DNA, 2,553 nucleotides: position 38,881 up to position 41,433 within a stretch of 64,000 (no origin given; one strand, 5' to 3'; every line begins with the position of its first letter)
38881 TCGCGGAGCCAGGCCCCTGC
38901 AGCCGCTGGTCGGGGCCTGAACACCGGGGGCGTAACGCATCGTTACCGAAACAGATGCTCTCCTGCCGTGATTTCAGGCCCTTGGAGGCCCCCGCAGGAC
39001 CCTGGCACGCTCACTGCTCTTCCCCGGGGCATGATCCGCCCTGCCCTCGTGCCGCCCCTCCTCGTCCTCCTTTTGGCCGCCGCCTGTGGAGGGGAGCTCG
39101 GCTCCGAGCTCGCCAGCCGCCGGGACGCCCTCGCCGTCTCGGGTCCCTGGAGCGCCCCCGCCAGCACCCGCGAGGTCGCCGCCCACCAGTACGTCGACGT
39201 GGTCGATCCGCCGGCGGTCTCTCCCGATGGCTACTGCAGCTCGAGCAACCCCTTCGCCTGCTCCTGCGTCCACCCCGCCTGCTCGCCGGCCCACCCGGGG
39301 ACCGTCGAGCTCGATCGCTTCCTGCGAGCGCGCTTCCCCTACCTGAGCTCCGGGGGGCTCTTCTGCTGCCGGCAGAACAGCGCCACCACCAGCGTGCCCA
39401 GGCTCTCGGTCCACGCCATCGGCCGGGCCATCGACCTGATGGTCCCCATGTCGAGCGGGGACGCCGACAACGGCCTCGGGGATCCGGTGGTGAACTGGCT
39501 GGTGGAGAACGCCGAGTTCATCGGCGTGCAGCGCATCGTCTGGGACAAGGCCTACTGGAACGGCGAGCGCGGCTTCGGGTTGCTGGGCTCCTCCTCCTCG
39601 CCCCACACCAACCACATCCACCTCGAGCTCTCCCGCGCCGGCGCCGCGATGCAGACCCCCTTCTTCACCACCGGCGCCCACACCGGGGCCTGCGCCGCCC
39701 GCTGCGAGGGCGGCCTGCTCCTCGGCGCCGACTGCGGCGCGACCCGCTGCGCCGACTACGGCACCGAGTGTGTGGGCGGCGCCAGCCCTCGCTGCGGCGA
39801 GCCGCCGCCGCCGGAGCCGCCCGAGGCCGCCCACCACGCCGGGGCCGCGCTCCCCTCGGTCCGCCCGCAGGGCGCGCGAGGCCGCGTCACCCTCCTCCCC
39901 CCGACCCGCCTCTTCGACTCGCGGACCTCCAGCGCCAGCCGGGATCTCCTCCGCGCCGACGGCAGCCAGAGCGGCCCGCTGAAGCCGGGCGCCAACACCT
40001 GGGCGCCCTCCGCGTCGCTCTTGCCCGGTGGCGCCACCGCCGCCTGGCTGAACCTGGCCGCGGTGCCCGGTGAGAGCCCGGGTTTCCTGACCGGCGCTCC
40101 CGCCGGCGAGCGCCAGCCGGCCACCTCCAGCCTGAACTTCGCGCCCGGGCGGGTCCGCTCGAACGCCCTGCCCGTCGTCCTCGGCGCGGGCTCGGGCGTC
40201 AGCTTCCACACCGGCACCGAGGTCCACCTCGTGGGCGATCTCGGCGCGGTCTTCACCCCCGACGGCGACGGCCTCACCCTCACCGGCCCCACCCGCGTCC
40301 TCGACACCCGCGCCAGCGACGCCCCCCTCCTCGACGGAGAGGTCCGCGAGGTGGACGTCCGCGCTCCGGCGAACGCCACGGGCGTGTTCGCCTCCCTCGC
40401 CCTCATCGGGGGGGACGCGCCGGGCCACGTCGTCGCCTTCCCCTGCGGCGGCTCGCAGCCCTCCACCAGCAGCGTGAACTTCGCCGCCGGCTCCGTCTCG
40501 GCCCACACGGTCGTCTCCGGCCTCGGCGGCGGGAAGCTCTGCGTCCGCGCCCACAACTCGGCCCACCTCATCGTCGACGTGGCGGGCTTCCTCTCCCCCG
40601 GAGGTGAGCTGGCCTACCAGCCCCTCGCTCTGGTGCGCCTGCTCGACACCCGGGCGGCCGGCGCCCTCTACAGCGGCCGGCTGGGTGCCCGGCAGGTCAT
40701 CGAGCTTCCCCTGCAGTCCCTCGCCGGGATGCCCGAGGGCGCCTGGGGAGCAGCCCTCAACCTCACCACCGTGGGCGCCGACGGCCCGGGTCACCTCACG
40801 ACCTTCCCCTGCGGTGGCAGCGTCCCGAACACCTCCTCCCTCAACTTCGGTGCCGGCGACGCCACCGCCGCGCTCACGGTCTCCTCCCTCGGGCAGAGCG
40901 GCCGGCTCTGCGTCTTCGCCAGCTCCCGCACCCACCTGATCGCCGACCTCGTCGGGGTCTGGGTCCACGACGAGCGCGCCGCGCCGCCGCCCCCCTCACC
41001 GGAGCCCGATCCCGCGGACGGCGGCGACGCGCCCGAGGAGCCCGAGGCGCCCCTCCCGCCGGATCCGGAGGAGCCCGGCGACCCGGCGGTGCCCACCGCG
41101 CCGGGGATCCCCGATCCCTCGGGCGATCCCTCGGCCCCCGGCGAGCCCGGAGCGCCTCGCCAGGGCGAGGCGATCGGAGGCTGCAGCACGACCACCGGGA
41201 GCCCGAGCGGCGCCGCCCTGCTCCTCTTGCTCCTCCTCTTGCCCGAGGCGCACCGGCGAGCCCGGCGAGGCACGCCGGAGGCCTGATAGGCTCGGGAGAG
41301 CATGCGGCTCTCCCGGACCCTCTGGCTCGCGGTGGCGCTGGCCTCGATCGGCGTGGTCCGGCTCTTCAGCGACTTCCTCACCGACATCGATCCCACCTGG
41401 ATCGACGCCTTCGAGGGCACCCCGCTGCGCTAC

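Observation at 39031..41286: MYXO-CTERM-tailed surface protein with peptidase-like head and three R(V/L)LDTR / FPCGGS repeats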

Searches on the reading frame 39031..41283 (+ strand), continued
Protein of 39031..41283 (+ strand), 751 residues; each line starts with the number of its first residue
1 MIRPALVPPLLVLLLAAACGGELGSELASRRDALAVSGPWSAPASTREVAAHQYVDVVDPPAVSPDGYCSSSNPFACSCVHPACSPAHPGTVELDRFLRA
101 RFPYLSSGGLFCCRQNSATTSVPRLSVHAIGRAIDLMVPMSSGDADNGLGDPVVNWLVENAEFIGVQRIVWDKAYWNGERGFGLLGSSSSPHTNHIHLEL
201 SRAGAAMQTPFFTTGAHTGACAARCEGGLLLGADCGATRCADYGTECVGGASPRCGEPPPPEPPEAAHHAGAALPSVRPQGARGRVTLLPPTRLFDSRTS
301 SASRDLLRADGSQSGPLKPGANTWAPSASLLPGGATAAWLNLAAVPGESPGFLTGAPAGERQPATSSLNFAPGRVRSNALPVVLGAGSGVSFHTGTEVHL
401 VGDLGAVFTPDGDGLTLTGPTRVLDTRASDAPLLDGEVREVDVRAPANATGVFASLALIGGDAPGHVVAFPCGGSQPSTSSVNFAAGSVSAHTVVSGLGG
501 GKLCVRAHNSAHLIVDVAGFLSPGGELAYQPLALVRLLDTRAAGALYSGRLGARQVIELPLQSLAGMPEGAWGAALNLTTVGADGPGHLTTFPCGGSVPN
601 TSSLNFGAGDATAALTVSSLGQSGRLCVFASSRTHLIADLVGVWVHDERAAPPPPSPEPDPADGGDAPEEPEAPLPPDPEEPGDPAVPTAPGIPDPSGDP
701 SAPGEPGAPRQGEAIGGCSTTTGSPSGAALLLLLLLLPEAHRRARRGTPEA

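Call 44: find_related_loci(query=A1, collection=genome_contigs, flank=6000)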
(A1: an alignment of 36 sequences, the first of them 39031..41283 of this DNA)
Query A1 (751 aa) in genome_contigs; peptide patterns used: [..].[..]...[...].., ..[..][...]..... (x = any residue, [..] = any of these).
137 stretches matched a pattern; 77 encode a relative of the query (tblastn E <= 1e-3); 76 distinct loci.
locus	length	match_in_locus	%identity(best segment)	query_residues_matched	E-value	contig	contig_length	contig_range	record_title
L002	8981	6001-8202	54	1-743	0e+0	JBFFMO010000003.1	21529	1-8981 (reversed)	MAG: Microvenator sp. isolate Mix_mud18.2022.04.5 k141_2359621_length_21529_cov_7.0000, whole genome shotgun sequence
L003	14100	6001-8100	54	25-735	0e+0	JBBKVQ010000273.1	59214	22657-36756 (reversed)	MAG: Bradymonadaceae bacterium isolate metabat_bins.54 k119_3893007, whole genome shotgun sequence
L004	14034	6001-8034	55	1-677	0e+0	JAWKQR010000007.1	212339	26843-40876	MAG: bacterium isolate ABC1.178 ABC1.178.fa-7, whole genome shotgun sequence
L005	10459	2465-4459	55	5-669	0e+0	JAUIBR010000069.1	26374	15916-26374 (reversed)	MAG: bacterium isolate 6_bin.52 NODE_1744_length_26374_cov_1.384006, whole genome shotgun sequence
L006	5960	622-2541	55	34-675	0e+0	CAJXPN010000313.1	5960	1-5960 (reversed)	MAG TPA_asm: uncultured Myxococcales bacterium isolate SRR3933267_bin.4_MetaBAT_v2.12.1_MAG genome assembly, contig: NOD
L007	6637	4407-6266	55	28-648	0e+0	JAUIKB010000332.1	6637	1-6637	MAG: Polyangia bacterium isolate Co_bin.340 NODE_65721_length_6637_cov_0.983717, whole genome shotgun sequence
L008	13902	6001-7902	56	10-644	0e+0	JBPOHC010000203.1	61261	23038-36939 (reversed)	MAG: Myxococcota bacterium isolate MAG_1 c_000000106981, whole genome shotgun sequence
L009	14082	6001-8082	54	7-717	0e+0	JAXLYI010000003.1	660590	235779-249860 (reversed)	MAG: Polyangiales bacterium isolate STL-MYX9 C4.55.fa-3, whole genome shotgun sequence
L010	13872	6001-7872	54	20-644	0e+0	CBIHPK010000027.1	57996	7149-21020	MAG TPA_asm: uncultured Myxococcaceae bacterium isolate SRR18156209_binner13_Refined_17 genome assembly, contig: ERZ2733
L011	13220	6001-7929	54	27-673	0e+0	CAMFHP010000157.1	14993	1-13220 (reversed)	MAG: uncultured Myxococcaceae bacterium isolate SRR9109402_bin.20_metaWRAP_v1.3_MAG genome assembly, contig: ERZ12289980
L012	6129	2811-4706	56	12-644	0e+0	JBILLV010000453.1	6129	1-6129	MAG: Polyangiales bacterium isolate ME2017-08-08_3300044911_group7_bin125 Rohwer_bin1484_scaffold_20609_c1, whole genome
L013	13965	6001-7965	54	1-644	0e+0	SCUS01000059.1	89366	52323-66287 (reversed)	MAG: Myxococcaceae bacterium isolate GW715_bin.15 GW715_bin.15-36912, whole genome shotgun sequence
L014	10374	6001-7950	52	10-666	0e+0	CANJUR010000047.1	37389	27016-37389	MAG: Deltaproteobacteria bacterium isolate RH-26jul17-416 genome assembly, contig: RH-26jul17-C2652, whole genome shotgu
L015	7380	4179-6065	54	34-666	0e+0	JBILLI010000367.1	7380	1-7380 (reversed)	MAG: Polyangiales bacterium isolate ME2017-07-27_3300044645_group7_bin3 Rohwer_bin1483_scaffold_13032_c1, whole genome s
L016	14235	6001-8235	49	11-746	0e+0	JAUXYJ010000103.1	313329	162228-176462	MAG: Deltaproteobacteria bacterium isolate C18_concoct.bin.16 C18_k141_126574, whole genome shotgun sequence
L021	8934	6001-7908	51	15-645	0e+0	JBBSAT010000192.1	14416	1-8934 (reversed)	MAG: Polyangiales bacterium isolate La6_metabat2.038 La6_metabat2.038_K_2846583_L_14416_cov_14.0000, whole genome shotgu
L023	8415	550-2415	49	25-636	2e-177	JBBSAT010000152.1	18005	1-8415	MAG: Polyangiales bacterium isolate La6_metabat2.038 La6_metabat2.038_K_841703_L_18005_cov_11.6641, whole genome shotgun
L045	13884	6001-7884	43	14-645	5e-147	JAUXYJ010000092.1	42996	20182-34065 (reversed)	MAG: Deltaproteobacteria bacterium isolate C18_concoct.bin.16 C18_k141_57528, whole genome shotgun sequence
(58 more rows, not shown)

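Call 64: search_protein_families(library=padloc, proteins=[window:39031-41283:+], max_evalue=0.1)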
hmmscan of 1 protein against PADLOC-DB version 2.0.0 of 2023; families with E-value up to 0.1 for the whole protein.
window:39031-41283:+ (751 aa): 0 families

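Call 78: search_protein_families(library=ncbifam, proteins=[P0092, P0094, P0095, P0097, P0099, P0100, P0101, P0093, P0098], max_evalue=0.05)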
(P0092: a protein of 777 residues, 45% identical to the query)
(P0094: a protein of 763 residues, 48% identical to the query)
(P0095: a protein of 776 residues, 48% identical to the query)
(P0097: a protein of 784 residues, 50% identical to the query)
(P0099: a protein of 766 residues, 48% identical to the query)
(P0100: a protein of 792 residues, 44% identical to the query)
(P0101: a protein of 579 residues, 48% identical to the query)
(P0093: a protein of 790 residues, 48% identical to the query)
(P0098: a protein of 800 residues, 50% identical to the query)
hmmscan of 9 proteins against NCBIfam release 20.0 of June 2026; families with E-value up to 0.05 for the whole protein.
P0092 (777 aa): 1 family
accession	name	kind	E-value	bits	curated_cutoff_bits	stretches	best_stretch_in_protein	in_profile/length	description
TIGR03901.2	MYXO-CTERM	domain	0.00013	22.3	20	1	745-777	2-34/34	MYXO-CTERM sorting domain-containing protein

P0094 (763 aa): 1 family
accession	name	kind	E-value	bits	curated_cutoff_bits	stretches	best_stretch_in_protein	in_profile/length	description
TIGR03901.2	MYXO-CTERM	domain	0.00034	20.9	20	1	728-763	1-34/34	MYXO-CTERM sorting domain-containing protein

P0095 (776 aa): 1 family
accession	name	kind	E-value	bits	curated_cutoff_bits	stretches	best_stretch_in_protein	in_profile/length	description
TIGR03901.2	MYXO-CTERM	domain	0.0041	17.5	20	1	724-758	3-34/34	MYXO-CTERM sorting domain-containing protein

P0097 (784 aa): 1 family
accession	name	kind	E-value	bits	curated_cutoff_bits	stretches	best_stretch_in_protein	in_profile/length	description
TIGR03901.2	MYXO-CTERM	domain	5.5e-05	23.5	20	1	743-772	3-32/34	MYXO-CTERM sorting domain-containing protein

P0099 (766 aa): 1 family
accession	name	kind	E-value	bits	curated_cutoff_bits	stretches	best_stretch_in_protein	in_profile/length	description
TIGR03901.2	MYXO-CTERM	domain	8.3e-06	26.1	20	1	729-758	3-33/34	MYXO-CTERM sorting domain-containing protein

P0100 (792 aa): 1 family
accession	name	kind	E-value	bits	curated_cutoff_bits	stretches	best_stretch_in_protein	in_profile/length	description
TIGR03901.2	MYXO-CTERM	domain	0.00021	21.6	20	1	754-782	3-33/34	MYXO-CTERM sorting domain-containing protein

P0101 (579 aa): 0 families

P0093 (790 aa): 0 families

P0098 (800 aa): 0 families

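Call 87: find_encoding_contigs(protein=P0001, flank=3000, max_places=2)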
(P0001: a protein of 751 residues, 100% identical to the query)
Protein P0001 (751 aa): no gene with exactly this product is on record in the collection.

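Call 88: find_encoding_contigs(protein=P0099, flank=8000, max_places=2)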
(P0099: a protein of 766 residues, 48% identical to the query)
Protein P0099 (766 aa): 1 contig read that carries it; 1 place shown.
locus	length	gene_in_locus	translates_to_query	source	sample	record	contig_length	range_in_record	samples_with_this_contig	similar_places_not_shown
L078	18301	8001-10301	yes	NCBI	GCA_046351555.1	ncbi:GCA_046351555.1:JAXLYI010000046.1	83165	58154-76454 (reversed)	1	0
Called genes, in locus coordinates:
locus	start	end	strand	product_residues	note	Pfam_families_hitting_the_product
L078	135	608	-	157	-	-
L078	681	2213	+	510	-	-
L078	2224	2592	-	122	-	-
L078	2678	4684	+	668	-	PF13517:FG-GAP_3, PF01839:FG-GAP (weak), PF13517:FG-GAP_3, PF01839:FG-GAP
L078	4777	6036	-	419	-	PF01435:Peptidase_M48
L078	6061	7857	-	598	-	PF01435:Peptidase_M48, PF01738:DLH, PF00326:Peptidase_S9 (weak)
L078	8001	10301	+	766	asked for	PF09992:NAGPA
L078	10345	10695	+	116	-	PF09966:DUF2200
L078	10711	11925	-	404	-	PF06245:DUF1015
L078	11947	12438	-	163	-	-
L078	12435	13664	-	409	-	PF04055:Radical_SAM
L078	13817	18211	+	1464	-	PF13450:NAD_binding_8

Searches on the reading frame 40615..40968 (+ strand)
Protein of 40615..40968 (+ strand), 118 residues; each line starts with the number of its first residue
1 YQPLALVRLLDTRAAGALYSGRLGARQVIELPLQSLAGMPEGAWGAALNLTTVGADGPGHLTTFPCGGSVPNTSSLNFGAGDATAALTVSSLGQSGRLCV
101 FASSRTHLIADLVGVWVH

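Call 63: search_solved_structures(query=A6, max_evalue=10, show_alignments=2)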
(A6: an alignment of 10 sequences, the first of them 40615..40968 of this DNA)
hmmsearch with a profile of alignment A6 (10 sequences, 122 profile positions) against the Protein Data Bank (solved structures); distinct sequences matched with E-value up to 10: 4.
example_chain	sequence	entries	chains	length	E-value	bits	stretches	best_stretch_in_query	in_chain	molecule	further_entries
8wac_A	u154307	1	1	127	0.15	15.4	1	20-80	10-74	Agarase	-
7d2f_A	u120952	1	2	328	1.8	12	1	59-97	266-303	Major acid phosphatase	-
8s83_C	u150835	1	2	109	4.2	10.8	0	32-104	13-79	S-layer protein sap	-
7x0g_A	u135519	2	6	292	4.8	10.6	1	23-101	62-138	CbpA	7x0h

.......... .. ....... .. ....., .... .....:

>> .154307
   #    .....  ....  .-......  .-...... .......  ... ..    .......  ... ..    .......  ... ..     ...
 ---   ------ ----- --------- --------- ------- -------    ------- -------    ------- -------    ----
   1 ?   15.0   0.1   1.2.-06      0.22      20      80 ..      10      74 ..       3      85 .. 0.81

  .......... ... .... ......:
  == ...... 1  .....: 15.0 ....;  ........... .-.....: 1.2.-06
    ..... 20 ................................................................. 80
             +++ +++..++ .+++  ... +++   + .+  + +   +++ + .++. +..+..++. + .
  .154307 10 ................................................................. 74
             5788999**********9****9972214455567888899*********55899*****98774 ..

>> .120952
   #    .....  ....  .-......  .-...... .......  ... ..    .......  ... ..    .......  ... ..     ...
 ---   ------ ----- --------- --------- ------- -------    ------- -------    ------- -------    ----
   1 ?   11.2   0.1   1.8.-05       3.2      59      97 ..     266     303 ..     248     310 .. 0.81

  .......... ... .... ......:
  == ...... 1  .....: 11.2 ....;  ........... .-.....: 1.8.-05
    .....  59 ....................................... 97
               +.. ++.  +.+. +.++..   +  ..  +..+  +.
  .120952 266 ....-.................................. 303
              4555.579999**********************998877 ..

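Call 74: find_homologous_proteins(query=A6, max_evalue=0.00001)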
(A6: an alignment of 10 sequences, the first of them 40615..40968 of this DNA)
Query A6 (10 sequences) (118 aa, profile of the alignment): 929 proteins with E <= 0.00001 among 8000 candidates; the best 120 are listed.
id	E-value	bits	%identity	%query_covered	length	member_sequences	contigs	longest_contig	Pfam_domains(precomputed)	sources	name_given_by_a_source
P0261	2.4e-70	252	36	97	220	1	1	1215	-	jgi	jgi:hypothetical protein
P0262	3.2e-66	239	39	97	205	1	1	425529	-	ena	-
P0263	2.1e-65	236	36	96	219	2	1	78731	-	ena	-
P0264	8.1e-65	234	39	98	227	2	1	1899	-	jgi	jgi:hypothetical protein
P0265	1.4e-64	234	37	98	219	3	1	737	-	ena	-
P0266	2.2e-64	233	31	98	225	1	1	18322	-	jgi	jgi:hypothetical protein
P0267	5.9e-64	232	37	98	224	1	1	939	-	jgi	jgi:hypothetical protein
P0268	8.5e-64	231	35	97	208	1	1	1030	-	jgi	jgi:hypothetical protein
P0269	2.2e-63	230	32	100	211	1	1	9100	-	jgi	jgi:hypothetical protein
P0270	4.8e-63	229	39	97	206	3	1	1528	-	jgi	jgi:hypothetical protein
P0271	1.1e-62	227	36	97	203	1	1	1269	-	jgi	jgi:hypothetical protein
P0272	1.8e-62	227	33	97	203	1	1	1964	-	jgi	jgi:hypothetical protein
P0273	4.0e-62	226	32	97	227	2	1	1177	-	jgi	jgi:hypothetical protein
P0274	6.0e-62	225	31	95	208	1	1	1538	-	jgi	jgi:plastocyanin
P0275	1.0e-61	224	34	95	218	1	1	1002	-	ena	-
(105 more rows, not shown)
